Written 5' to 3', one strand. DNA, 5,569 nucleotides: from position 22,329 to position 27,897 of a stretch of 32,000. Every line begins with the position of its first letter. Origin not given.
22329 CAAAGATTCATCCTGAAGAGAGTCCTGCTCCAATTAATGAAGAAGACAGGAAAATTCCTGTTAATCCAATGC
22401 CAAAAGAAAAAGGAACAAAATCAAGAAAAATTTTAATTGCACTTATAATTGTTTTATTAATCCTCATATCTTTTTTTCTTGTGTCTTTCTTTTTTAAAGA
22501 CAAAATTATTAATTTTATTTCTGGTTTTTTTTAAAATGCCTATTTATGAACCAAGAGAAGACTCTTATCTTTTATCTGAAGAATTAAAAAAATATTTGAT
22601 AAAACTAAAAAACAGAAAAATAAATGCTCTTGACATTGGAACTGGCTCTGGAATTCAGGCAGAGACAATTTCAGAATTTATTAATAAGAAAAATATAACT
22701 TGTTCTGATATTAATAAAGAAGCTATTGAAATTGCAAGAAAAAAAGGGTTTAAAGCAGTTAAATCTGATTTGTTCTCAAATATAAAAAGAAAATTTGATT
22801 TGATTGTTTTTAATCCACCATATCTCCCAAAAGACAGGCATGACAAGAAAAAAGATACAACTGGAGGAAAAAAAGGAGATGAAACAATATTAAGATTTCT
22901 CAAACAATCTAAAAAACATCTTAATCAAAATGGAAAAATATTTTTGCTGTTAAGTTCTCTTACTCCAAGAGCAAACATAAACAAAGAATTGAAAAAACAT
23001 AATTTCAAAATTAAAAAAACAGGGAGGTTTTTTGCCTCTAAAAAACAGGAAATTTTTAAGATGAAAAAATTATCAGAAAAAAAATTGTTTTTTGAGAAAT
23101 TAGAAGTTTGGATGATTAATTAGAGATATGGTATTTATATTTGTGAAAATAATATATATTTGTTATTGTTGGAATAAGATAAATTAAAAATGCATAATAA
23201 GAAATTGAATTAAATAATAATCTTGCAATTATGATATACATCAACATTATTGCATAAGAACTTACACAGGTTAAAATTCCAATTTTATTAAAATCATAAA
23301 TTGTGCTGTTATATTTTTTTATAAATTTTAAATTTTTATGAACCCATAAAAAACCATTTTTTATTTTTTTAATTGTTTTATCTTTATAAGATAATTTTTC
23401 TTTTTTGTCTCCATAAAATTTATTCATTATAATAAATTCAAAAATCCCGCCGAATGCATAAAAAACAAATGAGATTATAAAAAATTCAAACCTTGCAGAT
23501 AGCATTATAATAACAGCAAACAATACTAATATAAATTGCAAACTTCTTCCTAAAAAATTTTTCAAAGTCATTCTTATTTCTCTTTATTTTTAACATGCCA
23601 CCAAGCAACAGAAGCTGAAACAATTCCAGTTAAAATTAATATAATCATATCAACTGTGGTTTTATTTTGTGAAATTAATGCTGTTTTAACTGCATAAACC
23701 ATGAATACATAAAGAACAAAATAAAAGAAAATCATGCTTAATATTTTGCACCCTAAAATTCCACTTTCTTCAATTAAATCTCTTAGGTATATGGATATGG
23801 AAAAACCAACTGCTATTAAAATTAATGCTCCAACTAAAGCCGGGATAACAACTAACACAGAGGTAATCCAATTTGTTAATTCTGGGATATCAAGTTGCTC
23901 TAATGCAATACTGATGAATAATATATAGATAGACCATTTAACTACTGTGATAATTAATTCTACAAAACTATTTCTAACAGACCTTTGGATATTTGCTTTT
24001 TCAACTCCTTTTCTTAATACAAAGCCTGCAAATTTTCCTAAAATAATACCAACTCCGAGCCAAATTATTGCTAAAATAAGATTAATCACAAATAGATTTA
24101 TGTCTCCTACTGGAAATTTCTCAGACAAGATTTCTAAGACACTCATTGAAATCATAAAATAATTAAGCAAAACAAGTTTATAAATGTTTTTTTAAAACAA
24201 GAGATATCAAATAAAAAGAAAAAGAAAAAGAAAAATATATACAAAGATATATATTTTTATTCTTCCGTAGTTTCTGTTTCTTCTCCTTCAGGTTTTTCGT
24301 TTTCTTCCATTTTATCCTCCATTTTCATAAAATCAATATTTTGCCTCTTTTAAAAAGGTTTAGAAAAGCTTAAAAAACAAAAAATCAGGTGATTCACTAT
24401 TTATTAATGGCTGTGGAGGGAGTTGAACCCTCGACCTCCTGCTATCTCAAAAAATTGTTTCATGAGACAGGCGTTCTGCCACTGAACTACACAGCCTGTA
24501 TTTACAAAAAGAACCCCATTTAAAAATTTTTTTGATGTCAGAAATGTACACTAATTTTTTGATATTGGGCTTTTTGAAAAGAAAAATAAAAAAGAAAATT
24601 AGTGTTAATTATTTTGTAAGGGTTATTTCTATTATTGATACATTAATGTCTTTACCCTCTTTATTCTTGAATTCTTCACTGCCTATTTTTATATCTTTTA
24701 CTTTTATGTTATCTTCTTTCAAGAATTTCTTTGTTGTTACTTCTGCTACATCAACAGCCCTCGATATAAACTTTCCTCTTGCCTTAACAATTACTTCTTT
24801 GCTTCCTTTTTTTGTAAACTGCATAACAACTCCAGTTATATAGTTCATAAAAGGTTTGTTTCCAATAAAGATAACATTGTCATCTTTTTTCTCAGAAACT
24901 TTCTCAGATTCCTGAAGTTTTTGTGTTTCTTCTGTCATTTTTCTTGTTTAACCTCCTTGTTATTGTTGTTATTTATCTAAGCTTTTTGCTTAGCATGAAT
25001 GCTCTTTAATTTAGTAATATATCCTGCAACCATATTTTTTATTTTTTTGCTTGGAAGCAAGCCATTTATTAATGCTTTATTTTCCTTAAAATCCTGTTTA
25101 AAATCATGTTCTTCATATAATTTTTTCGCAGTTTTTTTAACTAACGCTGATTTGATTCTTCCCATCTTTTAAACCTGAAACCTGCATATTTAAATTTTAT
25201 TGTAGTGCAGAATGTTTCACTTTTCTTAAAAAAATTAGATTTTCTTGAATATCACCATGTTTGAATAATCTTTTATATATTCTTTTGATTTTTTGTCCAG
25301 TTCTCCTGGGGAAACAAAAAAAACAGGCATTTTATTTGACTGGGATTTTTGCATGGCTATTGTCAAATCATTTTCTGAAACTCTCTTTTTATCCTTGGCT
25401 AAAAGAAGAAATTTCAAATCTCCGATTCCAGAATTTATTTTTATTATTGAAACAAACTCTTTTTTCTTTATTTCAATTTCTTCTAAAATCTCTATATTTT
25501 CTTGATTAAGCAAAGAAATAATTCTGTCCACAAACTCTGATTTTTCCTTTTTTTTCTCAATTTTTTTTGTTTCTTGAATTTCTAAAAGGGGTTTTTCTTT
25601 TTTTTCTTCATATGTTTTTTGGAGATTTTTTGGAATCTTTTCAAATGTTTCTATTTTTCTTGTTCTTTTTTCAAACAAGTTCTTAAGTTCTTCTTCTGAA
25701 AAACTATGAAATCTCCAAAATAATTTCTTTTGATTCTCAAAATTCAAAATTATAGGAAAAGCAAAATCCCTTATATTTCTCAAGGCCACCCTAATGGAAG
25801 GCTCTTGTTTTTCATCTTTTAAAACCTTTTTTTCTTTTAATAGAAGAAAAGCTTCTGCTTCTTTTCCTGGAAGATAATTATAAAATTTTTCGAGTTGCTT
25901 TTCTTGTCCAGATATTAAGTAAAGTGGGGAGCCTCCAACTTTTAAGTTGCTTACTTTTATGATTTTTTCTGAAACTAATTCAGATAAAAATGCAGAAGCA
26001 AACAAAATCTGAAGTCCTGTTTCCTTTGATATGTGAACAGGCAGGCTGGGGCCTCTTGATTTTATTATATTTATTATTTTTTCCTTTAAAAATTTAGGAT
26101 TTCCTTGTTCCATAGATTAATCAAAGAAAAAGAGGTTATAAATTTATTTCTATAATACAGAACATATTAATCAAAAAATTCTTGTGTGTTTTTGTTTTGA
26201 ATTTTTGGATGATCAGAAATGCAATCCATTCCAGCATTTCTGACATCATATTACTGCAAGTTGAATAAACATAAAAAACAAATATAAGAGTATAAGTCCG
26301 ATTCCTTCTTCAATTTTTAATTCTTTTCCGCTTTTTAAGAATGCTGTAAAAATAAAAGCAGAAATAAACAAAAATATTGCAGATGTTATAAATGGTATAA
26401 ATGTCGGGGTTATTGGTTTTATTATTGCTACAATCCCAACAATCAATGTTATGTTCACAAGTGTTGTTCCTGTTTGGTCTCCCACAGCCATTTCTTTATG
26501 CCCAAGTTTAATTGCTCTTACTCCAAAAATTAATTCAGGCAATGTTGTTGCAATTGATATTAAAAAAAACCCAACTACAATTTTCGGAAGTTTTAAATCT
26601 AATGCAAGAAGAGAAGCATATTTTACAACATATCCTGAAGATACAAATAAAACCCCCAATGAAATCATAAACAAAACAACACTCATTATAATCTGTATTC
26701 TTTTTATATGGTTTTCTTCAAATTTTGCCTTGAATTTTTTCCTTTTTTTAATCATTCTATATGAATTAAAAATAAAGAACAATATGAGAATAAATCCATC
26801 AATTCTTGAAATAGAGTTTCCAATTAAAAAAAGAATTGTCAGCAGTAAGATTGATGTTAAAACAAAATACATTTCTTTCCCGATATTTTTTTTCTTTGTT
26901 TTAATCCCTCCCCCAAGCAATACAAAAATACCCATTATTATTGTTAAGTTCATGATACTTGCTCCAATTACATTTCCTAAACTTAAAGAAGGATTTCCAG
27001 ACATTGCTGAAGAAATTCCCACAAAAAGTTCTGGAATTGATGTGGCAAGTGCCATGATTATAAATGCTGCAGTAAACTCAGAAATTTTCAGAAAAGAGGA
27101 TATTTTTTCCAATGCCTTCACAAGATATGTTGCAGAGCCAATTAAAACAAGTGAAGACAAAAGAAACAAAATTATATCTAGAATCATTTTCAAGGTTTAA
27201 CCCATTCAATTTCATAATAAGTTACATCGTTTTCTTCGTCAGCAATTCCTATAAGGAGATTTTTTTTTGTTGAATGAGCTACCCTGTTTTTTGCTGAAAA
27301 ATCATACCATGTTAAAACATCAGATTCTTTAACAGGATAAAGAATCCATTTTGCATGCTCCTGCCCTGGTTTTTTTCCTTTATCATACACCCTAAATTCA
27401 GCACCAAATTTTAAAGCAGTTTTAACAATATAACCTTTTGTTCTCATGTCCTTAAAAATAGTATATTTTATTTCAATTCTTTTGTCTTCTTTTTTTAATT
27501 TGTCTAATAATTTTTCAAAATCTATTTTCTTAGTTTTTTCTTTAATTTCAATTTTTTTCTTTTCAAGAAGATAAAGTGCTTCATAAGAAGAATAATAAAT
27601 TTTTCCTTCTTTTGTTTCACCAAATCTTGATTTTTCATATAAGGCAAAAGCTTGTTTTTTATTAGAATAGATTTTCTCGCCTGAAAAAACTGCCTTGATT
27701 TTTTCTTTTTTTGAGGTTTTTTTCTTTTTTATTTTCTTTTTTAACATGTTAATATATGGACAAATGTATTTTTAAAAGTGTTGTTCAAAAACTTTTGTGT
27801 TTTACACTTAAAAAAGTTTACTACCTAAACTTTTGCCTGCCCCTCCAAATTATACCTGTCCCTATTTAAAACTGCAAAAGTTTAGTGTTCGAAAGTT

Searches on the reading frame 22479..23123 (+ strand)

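Call 40: search_protein_families(library=pfam, proteins=[window:22479-23123:+], max_evalue=0.001)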
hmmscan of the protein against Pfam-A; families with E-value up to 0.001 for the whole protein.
window:22479-23123:+ (214 aa): 9 families
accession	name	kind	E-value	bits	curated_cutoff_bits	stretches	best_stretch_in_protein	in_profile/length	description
PF05175.20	MTS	-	2.4e-15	57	23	1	43-181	27-163/170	Methyltransferase small domain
PF07669.17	Eco57I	-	9.7e-08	32.7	25.3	1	58-179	33-154/171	Eco57I restriction-modification methylase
PF10354.15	BMT5-like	-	1.2e-06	29.3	24.7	1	74-187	58-159/168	rRNA (uridine-N3-)-methyltransferase BTM5-like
PF13489.12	Methyltransf_23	-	1.8e-06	28.2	27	1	30-112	7-88/164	Methyltransferase domain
PF13649.12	Methyltransf_25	-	9.2e-06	26.7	27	1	51-111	2-70/97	Methyltransferase domain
PF08241.18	Methyltransf_11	-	6e-05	24.1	21.2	1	51-110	1-65/95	Methyltransferase domain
PF08242.18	Methyltransf_12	-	0.00023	22.3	30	0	51-111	1-71/98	Methyltransferase domain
PF13847.12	Methyltransf_31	-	0.00024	21.2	27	1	46-113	3-82/145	Methyltransferase domain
PF02384.22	N6_Mtase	-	0.00025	20.9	20.4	1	58-159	82-184/311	N-6 DNA Methylase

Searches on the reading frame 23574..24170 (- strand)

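Call 40: search_protein_families(library=pfam, proteins=[window:23574-24170:-], max_evalue=0.001)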
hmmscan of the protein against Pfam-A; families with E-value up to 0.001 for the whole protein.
window:23574-24170:- (198 aa): 1 family
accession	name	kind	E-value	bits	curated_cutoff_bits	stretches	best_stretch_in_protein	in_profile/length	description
PF05552.17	MS_channel_1st_1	-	1.2e-06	28.7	22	2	26-63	12-49/50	Mechanosensitive ion channel, conserved TM helix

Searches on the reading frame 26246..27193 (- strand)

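Call 41: search_protein_families(library=pfam, proteins=[window:26246-27193:-], max_evalue=0.001)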
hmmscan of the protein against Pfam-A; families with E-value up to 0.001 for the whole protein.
window:26246-27193:- (315 aa): 1 family
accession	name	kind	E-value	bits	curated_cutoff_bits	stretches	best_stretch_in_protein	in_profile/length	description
PF01699.29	Na_Ca_ex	-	3.4e-45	154.1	24.9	2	7-145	3-147/151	Sodium/calcium exchanger protein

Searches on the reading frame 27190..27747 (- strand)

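Call 41: search_protein_families(library=pfam, proteins=[window:27190-27747:-], max_evalue=0.001)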
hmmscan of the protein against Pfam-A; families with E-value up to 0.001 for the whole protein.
window:27190-27747:- (185 aa): 2 families
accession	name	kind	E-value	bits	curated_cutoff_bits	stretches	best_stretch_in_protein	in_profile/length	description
PF01974.23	tRNA_int_endo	-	1.1e-25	90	27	1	92-177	2-85/85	tRNA intron endonuclease, catalytic C-terminal domain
PF02778.19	tRNA_int_endo_N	-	1.1e-11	44.5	21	1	17-81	1-67/67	tRNA intron endonuclease, N-terminal domain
